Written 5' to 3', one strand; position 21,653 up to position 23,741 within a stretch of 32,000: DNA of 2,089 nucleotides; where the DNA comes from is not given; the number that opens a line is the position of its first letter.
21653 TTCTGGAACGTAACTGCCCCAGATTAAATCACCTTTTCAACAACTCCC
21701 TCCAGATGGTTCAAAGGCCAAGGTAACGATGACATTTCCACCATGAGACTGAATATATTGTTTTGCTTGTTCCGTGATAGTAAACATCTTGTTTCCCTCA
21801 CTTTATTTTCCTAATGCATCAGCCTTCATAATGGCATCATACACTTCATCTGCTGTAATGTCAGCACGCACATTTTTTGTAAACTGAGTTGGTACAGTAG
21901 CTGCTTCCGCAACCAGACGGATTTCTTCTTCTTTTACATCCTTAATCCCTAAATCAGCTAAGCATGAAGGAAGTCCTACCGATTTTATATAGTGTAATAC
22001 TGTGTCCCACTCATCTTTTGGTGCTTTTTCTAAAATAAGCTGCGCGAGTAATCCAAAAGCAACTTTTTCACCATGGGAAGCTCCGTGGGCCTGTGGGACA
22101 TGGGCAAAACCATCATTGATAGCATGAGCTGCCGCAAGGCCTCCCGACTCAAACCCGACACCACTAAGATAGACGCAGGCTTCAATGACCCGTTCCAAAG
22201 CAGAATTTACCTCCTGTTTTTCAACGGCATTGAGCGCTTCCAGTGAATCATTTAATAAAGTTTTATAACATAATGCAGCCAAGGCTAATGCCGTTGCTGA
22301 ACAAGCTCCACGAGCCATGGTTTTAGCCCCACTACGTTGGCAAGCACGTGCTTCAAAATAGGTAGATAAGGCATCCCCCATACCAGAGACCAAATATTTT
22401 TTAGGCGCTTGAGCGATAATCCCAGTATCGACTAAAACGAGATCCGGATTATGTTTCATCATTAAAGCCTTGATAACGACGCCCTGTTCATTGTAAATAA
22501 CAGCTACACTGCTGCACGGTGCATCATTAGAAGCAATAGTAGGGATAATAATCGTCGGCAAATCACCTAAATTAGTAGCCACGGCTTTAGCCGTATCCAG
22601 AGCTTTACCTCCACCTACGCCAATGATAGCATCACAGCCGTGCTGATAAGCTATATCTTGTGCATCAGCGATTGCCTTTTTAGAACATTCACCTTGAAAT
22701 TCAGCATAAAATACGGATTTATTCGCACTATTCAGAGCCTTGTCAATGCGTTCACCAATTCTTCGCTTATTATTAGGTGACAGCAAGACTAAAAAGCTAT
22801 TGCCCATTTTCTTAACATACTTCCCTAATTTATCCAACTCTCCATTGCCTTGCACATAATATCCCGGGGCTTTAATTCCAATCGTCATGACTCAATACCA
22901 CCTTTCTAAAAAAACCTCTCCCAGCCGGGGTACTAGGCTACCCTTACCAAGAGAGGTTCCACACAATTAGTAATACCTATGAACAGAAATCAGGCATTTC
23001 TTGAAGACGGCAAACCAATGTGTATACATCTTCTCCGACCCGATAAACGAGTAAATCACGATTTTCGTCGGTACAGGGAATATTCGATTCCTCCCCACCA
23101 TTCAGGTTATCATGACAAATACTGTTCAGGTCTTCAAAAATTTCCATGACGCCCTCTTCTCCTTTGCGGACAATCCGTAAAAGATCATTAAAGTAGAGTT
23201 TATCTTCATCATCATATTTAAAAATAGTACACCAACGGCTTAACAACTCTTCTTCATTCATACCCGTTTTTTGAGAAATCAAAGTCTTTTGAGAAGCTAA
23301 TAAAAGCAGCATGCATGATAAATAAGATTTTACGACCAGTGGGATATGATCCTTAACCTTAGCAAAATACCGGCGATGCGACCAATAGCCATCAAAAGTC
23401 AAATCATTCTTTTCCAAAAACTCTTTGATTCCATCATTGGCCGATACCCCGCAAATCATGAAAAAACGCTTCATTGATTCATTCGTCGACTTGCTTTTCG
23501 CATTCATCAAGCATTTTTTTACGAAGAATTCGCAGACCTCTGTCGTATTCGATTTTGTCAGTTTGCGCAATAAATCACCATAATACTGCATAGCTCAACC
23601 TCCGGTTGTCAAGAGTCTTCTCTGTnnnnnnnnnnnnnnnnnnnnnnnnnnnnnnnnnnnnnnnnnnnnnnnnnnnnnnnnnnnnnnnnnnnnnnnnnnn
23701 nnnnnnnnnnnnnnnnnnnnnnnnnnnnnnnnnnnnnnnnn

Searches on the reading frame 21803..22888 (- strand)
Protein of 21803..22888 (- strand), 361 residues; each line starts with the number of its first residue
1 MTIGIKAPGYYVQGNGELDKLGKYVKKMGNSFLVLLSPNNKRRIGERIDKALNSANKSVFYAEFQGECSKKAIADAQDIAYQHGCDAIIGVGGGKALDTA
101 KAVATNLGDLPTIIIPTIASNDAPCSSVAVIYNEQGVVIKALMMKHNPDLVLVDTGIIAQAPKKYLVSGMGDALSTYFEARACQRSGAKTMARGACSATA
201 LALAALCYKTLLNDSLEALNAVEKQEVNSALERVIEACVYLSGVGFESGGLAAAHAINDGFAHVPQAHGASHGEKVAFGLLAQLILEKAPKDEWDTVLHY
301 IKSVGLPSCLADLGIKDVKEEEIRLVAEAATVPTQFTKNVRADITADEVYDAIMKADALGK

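Call 10: search_protein_families(library=ncbifam, proteins=[window:21803-22888:-], max_evalue=0.00001)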
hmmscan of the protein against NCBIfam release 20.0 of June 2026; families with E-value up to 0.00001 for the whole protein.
window:21803-22888:- (361 aa): 15 families
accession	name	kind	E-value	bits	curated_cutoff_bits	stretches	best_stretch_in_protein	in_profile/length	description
NF006941.0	PRK09423.1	subfamily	1.1e-142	475.2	336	1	5-361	5-360/367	glycerol dehydrogenase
NF047954.1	PrpdilGlycDhGldA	equivalog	8e-120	400.4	700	1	5-360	5-359/365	bifunctional L-1,2-propanediol dehydrogenase/glycerol dehydrogenase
NF053832.1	GlycoaldRedHalo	equivalog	1.3e-104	350.2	550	1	4-361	4-360/363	glycolaldehyde reductase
NF007880.0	PRK10586.1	equivalog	1.6e-41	142.5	429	1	58-357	61-358/362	oxidoreductase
NF002022.0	PRK00843.1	equivalog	1.7e-33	116.1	413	1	6-329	9-319/350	NAD(P)-dependent glycerol-1-phosphate dehydrogenase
NF041833.1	Fe_ADH_ErcA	equivalog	6.8e-14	51.8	550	1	11-263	11-270/382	alcohol dehydrogenase-like regulatory protein ErcA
NF053866.1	CholDhdGbsBBac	equivalog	6.9e-11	41.4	550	1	6-106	13-116/392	choline dehydrogenase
TIGR03405.1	Phn_Fe-ADH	equivalog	2.4e-10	39.7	423.7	1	29-302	23-303/355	iron-containing alcohol dehydrogenase PsrA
TIGR02638.1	lactal_redase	equivalog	3.9e-10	39.1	523.15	0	110-273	131-278/379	lactaldehyde reductase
NF058672.1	4HyButDHCUPNE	equivalog_domain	2.3e-09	36.9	500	1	44-105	45-105/378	4-hydroxybutyrate dehydrogenase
NF050025.1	SulfAcetaldRedSarD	equivalog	4.1e-09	35.8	700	1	12-108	12-111/385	sulfoacetaldehyde reductase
TIGR01357.1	aroB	equivalog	1.4e-07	31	305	0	16-174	8-173/344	3-dehydroquinate synthase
NF007363.0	PRK09860.1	equivalog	6.2e-07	28.9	581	0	44-259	47-267/383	L-threonine dehydrogenase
NF010378.0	PRK13805.1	equivalog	1.3e-06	26.6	951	0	34-103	488-560/872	bifunctional acetaldehyde-CoA/alcohol dehydrogenase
NF007911.0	PRK10624.1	equivalog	5.4e-06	25.6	537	0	14-104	14-107/382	lactaldehyde reductase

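Call 11: search_protein_families(library=pfam, proteins=[window:21803-22888:-], max_evalue=0.00001)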
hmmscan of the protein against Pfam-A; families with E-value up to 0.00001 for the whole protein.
window:21803-22888:- (361 aa): 2 families
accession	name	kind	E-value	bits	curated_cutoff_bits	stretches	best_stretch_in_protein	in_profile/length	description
PF00465.25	Fe-ADH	-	6.2e-33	114.2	31.3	1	8-155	1-168/168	Iron-containing alcohol dehydrogenase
PF13685.12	Fe-ADH_2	-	7.9e-23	81.6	28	1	14-162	3-149/149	Iron-containing alcohol dehydrogenase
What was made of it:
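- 21803..22888 (-): GldA-like Fe-dependent alcohol/glycerol dehydrogenase, fifth gene of the operon. Calls 10, 11 (NF006941, 475 bits against cutoff 336).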

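Call 99: find_encoding_contigs(protein=window:21803-22888:-, flank=10000, max_places=4)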
Protein window:21803-22888:- (361 aa): 24 contigs read that carry it; 4 places shown.
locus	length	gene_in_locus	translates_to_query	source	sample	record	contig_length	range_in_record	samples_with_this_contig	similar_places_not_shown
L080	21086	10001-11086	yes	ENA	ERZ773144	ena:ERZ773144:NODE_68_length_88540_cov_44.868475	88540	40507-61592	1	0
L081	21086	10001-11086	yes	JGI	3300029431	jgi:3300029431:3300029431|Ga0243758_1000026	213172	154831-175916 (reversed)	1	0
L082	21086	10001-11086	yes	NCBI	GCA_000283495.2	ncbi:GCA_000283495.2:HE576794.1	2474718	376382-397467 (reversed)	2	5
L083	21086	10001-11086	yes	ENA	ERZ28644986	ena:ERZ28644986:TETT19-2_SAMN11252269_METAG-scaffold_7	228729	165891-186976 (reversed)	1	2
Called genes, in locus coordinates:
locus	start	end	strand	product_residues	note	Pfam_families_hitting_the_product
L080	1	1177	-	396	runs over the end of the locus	PF05893:LuxC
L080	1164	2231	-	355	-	PF04443:LuxE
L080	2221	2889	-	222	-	PF00753:Lactamase_B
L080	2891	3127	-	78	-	-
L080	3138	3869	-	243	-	PF27236:AF_0334, PF01575:MaoC_dehydratas, PF13452:FAS1_DH_region (weak)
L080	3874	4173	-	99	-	PF01106:NifU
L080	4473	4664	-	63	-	-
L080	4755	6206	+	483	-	PF11794:HpaB_N, PF03241:HpaB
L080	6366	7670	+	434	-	PF02550:AcetylCoA_hydro, PF13336:AcetylCoA_hyd_C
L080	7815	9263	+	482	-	-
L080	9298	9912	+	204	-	-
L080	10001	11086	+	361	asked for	PF00465:Fe-ADH, PF13685:Fe-ADH_2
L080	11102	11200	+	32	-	-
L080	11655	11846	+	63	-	PF02416:TatA_B_E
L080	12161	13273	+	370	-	PF00465:Fe-ADH, PF25137:ADH_Fe_C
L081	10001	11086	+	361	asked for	PF00465:Fe-ADH, PF13685:Fe-ADH_2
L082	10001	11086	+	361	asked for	PF00465:Fe-ADH, PF13685:Fe-ADH_2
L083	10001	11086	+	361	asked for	PF00465:Fe-ADH, PF13685:Fe-ADH_2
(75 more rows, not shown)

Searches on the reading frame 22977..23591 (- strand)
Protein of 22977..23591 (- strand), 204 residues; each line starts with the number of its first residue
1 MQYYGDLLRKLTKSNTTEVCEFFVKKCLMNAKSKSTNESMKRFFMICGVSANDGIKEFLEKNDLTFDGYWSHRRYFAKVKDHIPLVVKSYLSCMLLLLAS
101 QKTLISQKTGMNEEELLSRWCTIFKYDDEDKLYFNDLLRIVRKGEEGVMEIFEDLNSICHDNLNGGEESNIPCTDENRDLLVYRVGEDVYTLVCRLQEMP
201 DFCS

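Call 10: search_protein_families(library=ncbifam, proteins=[window:22977-23591:-], max_evalue=0.00001)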
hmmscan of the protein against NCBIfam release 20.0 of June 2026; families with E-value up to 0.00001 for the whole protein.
window:22977-23591:- (204 aa): 0 families

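Call 11: search_protein_families(library=pfam, proteins=[window:22977-23591:-], max_evalue=0.00001)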
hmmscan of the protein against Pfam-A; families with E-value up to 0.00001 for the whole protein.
window:22977-23591:- (204 aa): 0 families
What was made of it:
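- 22977..23591 (-): 'h204': an orphan all-helical 204-aa protein and the conserved partner of CC/Se. In most other lineages its gene ends about 10 nt before the CC/Se gene. No Pfam or NCBIfam hit (calls 10, 11).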

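Call 63: find_homologous_proteins(query=window:22977-23591:-, max_evalue=0.001)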
Query window:22977-23591:- (204 aa): 30 proteins with E <= 0.001 among 90 candidates.
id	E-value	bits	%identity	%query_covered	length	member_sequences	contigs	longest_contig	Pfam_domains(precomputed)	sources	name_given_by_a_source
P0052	8.2e-134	461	100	100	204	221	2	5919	-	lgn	-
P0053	8.0e-117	406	91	100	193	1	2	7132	-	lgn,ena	-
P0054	1.1e-110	386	96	86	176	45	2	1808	-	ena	-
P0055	4.7e-106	371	77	99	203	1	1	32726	-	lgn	-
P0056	4.5e-105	367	78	99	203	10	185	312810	-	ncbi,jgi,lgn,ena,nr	ncbi:MAG: hypothetical protein U0M19_08090 [Caecibacter sp.]|jgi:hypothetical protein|nr:hypothetica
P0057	2.6e-103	362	76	99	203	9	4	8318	-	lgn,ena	-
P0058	4.2e-103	361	76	99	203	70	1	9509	-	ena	-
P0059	6.6e-103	360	74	100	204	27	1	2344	-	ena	-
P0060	1.0e-101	356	74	99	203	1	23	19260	-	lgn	-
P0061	1.7e-100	353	75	99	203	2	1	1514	-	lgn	-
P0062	1.7e-99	349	72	99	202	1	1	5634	-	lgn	-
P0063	4.6e-99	348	71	100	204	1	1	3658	-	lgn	-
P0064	2.0e-98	346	72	99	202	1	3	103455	-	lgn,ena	-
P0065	9.1e-98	344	71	99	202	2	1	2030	-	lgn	-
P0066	3.1e-97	342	74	99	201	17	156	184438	-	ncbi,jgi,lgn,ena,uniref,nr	ncbi:hypothetical protein [Megasphaera stantonii]|jgi:hypothetical protein|uniref:hypothetical prote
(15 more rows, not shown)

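Call 74: predict_structure(alignment_id=A5)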
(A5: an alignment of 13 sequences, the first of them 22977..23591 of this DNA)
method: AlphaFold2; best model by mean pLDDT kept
length: 204 residues; sequences in the alignment: 13
mean_pLDDT: 86.1   pTM: 0.85
mean pLDDT of the five models: 86.1, 82.3, 81.7, 80.7, 79.5
residues with pLDDT >= 90: 128; 70-90: 40; 50-70: 35; < 50: 1
segments of 3 or more residues with pLDDT < 50: none
pLDDT, mean of each block of 10 residues (from residue 1): 67 61 81 92 93 90 69 54 87 95 96 95 94 95 93 96 83 95 97 94 77
secondary structure, 60 per line:
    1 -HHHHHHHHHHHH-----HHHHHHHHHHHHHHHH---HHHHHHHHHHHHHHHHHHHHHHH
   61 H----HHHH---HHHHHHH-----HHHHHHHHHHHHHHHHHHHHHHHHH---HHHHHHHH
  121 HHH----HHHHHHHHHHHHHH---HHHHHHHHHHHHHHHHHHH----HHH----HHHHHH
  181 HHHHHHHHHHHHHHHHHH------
elements in order: H2-13 H19-34 H38-61 H66-69 H73-79 H85-109 H113-123 H128-141 H145-163 H175-198
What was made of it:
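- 22977..23591 (-): AF2 pLDDT 86 (call 74).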

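Call 81: fold_search(model_id=the predicted structure, library=pdb)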
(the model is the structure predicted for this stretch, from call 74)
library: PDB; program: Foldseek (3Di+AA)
matches with E <= 10: 435; with E <= 0.001: 0
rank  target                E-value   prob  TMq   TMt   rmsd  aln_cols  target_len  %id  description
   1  8hqe_R                2.6e-01  0.18  0.19  0.14  20.7       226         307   10  Cryo-EM structure of the apo-GPR132-Gi (released 2023-10-11)
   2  5cwp                  5.0e-01  0.16  0.22  0.21  17.3       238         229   13  Crystal structure of de novo designed helical repeat protein DHR79 (released 2015-12-16)
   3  2d4c_D                5.5e-01  0.10  0.15  0.15  26.4       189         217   11  Crystal structure of the endophilin BAR domain mutant (released 2006-07-11)
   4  2v0o_B                6.4e-01  0.18  0.24  0.19  29.9       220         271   15  FCHO2 F-BAR domain (released 2007-06-26)
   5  1x04                  6.4e-01  0.08  0.14  0.14  26.3       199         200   10  Crystal structure of endophilin BAR domain (mutant) (released 2006-05-02)
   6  8auw_D                7.0e-01  0.10  0.15  0.18  18.3       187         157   13  Cryo-EM structure of human BIRC6 in complex with SMAC. (released 2023-02-15)
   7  8wss_R                7.3e-01  0.13  0.23  0.17  21.7       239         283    7  Cryo-EM structure of Melanin-Concentrating Hormone Receptor 1 with MCH (released 2024-06-19)
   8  5c1f_A                7.7e-01  0.08  0.17  0.13  34.2       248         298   13  Structure of the Imp2 F-BAR domain (released 2016-01-27)
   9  8tzq_R                8.0e-01  0.12  0.21  0.17  14.8       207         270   11  CryoEM structure of D2 dopamine receptor in complex with GoA KE Mutant, scFv16, and dopamine (released 2024-08-21)
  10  8a1g_A                8.0e-01  0.11  0.20  0.19  31.0       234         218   11  Structure of the SNX1-SNX5 complex (released 2023-06-14)
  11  5cwf_A                8.8e-01  0.14  0.20  0.22  15.8       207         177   11  Crystal structure of de novo designed helical repeat protein DHR8 (released 2015-12-16)
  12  5bu2_D                9.3e-01  0.11  0.20  0.15  17.0       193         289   11  Structure of the C-terminal domain of lpg1496 from Legionella pneumophila in complex with nucleotide (released 2015-08-26)
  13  5cwf_B                1.1e+00  0.15  0.23  0.26  15.9       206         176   11  Crystal structure of de novo designed helical repeat protein DHR8 (released 2015-12-16)
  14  1ha7_A                1.1e+00  0.12  0.18  0.21  14.0       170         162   10  STRUCTURE OF A LIGHT-HARVESTING PHYCOBILIPROTEIN, C-PHYCOCYANIN FROM SPIRULINA PLATENSIS AT 2.2A RESOLUTION (released 2002-03-28)
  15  4f0t_A                1.1e+00  0.11  0.18  0.21  14.1       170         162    9  X-Ray Crystal Structure of Phycocyanin from Synechocystis sp. PCC 6803 (released 2013-03-06)
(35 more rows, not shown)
